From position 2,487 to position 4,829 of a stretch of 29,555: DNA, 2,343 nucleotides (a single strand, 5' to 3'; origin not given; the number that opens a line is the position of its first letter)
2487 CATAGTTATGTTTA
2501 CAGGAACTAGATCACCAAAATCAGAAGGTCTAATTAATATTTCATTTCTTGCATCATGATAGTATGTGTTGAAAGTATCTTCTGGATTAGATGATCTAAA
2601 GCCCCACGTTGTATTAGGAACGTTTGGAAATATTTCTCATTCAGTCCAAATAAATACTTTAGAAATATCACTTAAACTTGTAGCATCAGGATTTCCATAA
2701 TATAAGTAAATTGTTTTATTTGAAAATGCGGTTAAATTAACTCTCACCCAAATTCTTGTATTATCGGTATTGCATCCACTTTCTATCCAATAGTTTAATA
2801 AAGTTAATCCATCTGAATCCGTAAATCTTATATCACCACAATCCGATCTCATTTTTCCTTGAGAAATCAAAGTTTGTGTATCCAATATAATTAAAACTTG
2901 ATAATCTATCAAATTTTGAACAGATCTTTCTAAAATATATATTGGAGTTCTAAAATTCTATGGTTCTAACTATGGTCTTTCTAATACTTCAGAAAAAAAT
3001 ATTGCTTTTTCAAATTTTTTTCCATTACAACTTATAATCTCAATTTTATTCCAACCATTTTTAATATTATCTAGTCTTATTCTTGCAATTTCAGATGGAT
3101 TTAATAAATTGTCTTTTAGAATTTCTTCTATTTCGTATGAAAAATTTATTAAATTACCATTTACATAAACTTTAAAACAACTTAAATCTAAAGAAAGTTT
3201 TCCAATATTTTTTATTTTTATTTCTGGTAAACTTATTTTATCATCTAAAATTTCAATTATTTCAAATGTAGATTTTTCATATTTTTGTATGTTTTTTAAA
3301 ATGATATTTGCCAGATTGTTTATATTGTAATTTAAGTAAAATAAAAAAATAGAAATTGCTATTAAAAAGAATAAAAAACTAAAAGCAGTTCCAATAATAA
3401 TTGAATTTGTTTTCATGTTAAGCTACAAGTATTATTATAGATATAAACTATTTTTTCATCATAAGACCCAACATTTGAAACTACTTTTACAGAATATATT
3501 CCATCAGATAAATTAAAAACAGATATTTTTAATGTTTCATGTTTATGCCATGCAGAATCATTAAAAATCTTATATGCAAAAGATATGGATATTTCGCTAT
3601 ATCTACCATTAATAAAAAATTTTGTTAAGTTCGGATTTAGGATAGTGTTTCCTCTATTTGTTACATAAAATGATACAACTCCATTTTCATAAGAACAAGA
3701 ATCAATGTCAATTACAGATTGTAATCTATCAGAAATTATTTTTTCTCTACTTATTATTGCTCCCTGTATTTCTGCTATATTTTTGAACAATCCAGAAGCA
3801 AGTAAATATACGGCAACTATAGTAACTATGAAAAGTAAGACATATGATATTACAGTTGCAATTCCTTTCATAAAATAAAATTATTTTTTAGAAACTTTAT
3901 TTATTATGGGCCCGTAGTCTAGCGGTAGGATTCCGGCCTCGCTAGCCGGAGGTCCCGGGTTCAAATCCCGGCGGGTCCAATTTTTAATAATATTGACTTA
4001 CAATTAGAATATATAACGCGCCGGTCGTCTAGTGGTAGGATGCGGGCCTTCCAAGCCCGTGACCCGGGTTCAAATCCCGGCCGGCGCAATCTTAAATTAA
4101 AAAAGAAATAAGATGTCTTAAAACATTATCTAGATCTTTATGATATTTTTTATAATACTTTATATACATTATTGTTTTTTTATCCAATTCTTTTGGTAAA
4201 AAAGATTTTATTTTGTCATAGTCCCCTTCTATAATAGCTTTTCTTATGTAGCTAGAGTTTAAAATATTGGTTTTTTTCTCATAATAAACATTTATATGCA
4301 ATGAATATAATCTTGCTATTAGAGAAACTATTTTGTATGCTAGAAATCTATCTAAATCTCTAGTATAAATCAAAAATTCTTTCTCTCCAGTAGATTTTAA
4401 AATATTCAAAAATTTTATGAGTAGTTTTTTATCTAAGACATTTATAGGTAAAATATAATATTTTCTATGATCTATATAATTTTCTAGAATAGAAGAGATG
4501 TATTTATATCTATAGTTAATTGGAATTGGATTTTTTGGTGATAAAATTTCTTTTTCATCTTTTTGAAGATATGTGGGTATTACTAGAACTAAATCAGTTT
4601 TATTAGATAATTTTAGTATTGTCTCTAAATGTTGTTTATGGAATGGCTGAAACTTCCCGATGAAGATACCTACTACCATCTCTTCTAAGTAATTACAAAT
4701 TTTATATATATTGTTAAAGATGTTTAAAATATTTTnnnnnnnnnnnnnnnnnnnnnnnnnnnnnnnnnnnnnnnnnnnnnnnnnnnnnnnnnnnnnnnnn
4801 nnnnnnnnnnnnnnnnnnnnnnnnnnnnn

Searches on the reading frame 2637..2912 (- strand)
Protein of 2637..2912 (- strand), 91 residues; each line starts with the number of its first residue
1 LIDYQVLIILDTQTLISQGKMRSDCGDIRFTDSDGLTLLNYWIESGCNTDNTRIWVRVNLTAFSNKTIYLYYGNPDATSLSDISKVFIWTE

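Call 26: search_protein_families(library=pfam, proteins=[window:2637-2912:-], max_evalue=0.01)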
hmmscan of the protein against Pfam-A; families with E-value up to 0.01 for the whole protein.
window:2637-2912:- (91 aa): 1 family
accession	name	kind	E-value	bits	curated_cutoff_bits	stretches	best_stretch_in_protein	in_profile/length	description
PF10102.14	DUF2341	-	1.3e-20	74.1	23.4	1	24-88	1-66/84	Domain of unknown function (DUF2341)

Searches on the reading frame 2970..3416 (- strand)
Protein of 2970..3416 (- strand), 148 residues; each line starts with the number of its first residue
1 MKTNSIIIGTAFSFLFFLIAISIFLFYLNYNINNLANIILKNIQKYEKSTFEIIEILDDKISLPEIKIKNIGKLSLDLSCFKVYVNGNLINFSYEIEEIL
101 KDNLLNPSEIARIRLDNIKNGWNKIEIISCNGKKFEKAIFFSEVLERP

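Call 4: search_protein_families(library=pfam, proteins=[window:2970-3416:-], max_evalue=1)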
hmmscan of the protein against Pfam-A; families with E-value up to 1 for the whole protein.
window:2970-3416:- (148 aa): 1 family
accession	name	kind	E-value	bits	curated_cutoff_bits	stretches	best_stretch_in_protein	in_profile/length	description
PF24199.1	DUF7424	-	0.052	13.8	27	1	39-100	107-164/196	Domain of unknown function (DUF7424)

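Call 5: search_protein_families(library=ncbifam, proteins=[window:2970-3416:-], max_evalue=1)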
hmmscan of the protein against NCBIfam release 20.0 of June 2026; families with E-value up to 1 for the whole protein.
window:2970-3416:- (148 aa): 2 families
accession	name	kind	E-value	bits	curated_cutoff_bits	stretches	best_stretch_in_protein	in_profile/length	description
NF052590.1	ArlF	equivalog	0.061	13.5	110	1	65-132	68-136/137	archaellum stator protein ArlF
NF053669.1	bindosome_BasA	exception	0.091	13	230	1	1-93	1-93/136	bindosome assembly system protein BasA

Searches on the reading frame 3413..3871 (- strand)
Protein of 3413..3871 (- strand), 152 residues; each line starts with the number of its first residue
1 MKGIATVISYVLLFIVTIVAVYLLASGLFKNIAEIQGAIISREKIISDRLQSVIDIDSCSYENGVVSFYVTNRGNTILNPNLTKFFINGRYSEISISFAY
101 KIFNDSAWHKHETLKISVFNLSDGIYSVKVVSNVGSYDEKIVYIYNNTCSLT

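Call 4: search_protein_families(library=pfam, proteins=[window:3413-3871:-], max_evalue=1)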
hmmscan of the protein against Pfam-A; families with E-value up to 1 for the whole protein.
window:3413-3871:- (152 aa): 5 families
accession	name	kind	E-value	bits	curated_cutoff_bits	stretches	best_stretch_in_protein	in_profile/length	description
PF01917.21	Arch_flagellin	-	5.9e-05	23.9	29.5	1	6-135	3-155/162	Archaebacterial flagellin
PF18962.6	Por_Secre_tail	-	0.01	16.6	27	1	103-142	35-74/75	Secretion system C-terminal sorting domain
PF03591.19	AzlC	-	0.12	13.2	32.1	1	74-138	50-108/137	AzlC protein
PF07324.16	DGCR6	-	0.22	11.7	29.6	1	41-74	136-169/194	DiGeorge syndrome critical region 6 (DGCR6) protein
PF23960.2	DUF7289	-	0.27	11.2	27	1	3-36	2-35/238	Family of unknown function (DUF7289)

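Call 5: search_protein_families(library=ncbifam, proteins=[window:3413-3871:-], max_evalue=1)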
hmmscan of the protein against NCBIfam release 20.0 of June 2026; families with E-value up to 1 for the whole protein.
window:3413-3871:- (152 aa): 3 families
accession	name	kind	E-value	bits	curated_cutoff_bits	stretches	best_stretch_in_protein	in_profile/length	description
NF052590.1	ArlF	equivalog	4e-10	40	110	1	3-135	2-136/137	archaellum stator protein ArlF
NF052591.1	ArlG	equivalog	3.1e-09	37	110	1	7-133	5-140/148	archaellum stator protein ArlG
NF046073.1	UpsA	equivalog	0.046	13.9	130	1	1-104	1-93/136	pilin subunit UpsA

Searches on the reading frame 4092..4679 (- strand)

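Call 4: search_protein_families(library=pfam, proteins=[window:4092-4679:-], max_evalue=1)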
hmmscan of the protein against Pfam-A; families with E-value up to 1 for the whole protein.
window:4092-4679:- (195 aa): 3 families
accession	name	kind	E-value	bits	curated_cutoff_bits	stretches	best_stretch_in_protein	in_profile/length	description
PF01467.32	CTP_transf_like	-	6.4e-07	30.1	21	1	5-147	1-132/133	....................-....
PF08218.17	Citrate_ly_lig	-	0.0072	16.5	20.9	1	132-163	145-176/182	Citrate lyase ligase C-terminal domain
PF04263.21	TPK_catalytic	-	0.023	15.1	30.7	1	136-191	17-73/113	Thiamin pyrophosphokinase, catalytic domain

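Call 5: search_protein_families(library=ncbifam, proteins=[window:4092-4679:-], max_evalue=1)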
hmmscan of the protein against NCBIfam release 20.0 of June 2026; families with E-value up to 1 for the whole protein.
window:4092-4679:- (195 aa): 15 families
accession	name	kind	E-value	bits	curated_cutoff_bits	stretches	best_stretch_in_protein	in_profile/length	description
TIGR01527.1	arch_NMN_Atrans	equivalog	1.2e-10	41.1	181.2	1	4-173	2-156/167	nicotinamide-nucleotide adenylyltransferase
NF002243.0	PRK01153.1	subfamily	1.4e-09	37.8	127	1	4-165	3-150/175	nicotinamide-nucleotide adenylyltransferase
NF003791.0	PRK05379.2-3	equivalog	9.7e-06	25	409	1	3-77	7-77/340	bifunctional nicotinamide-nucleotide adenylyltransferase/Nudix hydroxylase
TIGR00125.1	cyt_tran_rel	domain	4.4e-05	23.6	27.7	1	3-39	1-37/65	adenylyltransferase/cytidyltransferase family protein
TIGR01526.1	nadR_NMN_Atrans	equivalog_domain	5.1e-05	22.7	341.15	1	2-65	2-61/325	nicotinamide-nucleotide adenylyltransferase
NF003785.0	PRK05379.1-1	equivalog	0.0002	20.6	418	1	3-65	4-62/347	bifunctional nicotinamide-nucleotide adenylyltransferase/Nudix hydroxylase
NF010365.0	PRK13793.1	equivalog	0.00037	20.2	198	1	5-84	8-83/196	nicotinate-nicotinamide nucleotide adenylyltransferase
NF004162.0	PRK05627.1-5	equivalog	0.00086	18.8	241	1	5-164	17-181/304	bifunctional riboflavin kinase/FAD synthetase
NF003786.0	PRK05379.1-2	equivalog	0.00098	18.4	397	1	5-68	18-77/354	bifunctional nicotinamide-nucleotide adenylyltransferase/Nudix hydroxylase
TIGR00482.1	TIGR00482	equivalog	0.0012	18.9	112.45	1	5-42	1-40/194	nicotinate (nicotinamide) nucleotide adenylyltransferase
NF003787.0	PRK05379.1-4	equivalog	0.0013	17.8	449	1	5-68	13-72/346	bifunctional nicotinamide-nucleotide adenylyltransferase/Nudix hydroxylase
NF003789.0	PRK05379.2-1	equivalog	0.0029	16.6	355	1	5-37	11-43/312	bifunctional nicotinamide mononucleotide adenylyltransferase/ADP-ribose pyrophosphatase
NF005988.0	PRK08099.1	equivalog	0.0037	16.4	201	1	3-45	66-108/411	multifunctional transcriptional regulator/nicotinamide-nucleotide adenylyltransferase/ribosylnicotinamide kinase NadR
NF003790.0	PRK05379.2-2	equivalog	0.038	13.1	403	1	3-66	21-80/354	bifunctional nicotinamide mononucleotide adenylyltransferase/ADP-ribose pyrophosphatase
TIGR01510.1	coaD_prev_kdtB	equivalog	0.064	13.3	103.3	1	4-34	2-32/155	pantetheine-phosphate adenylyltransferase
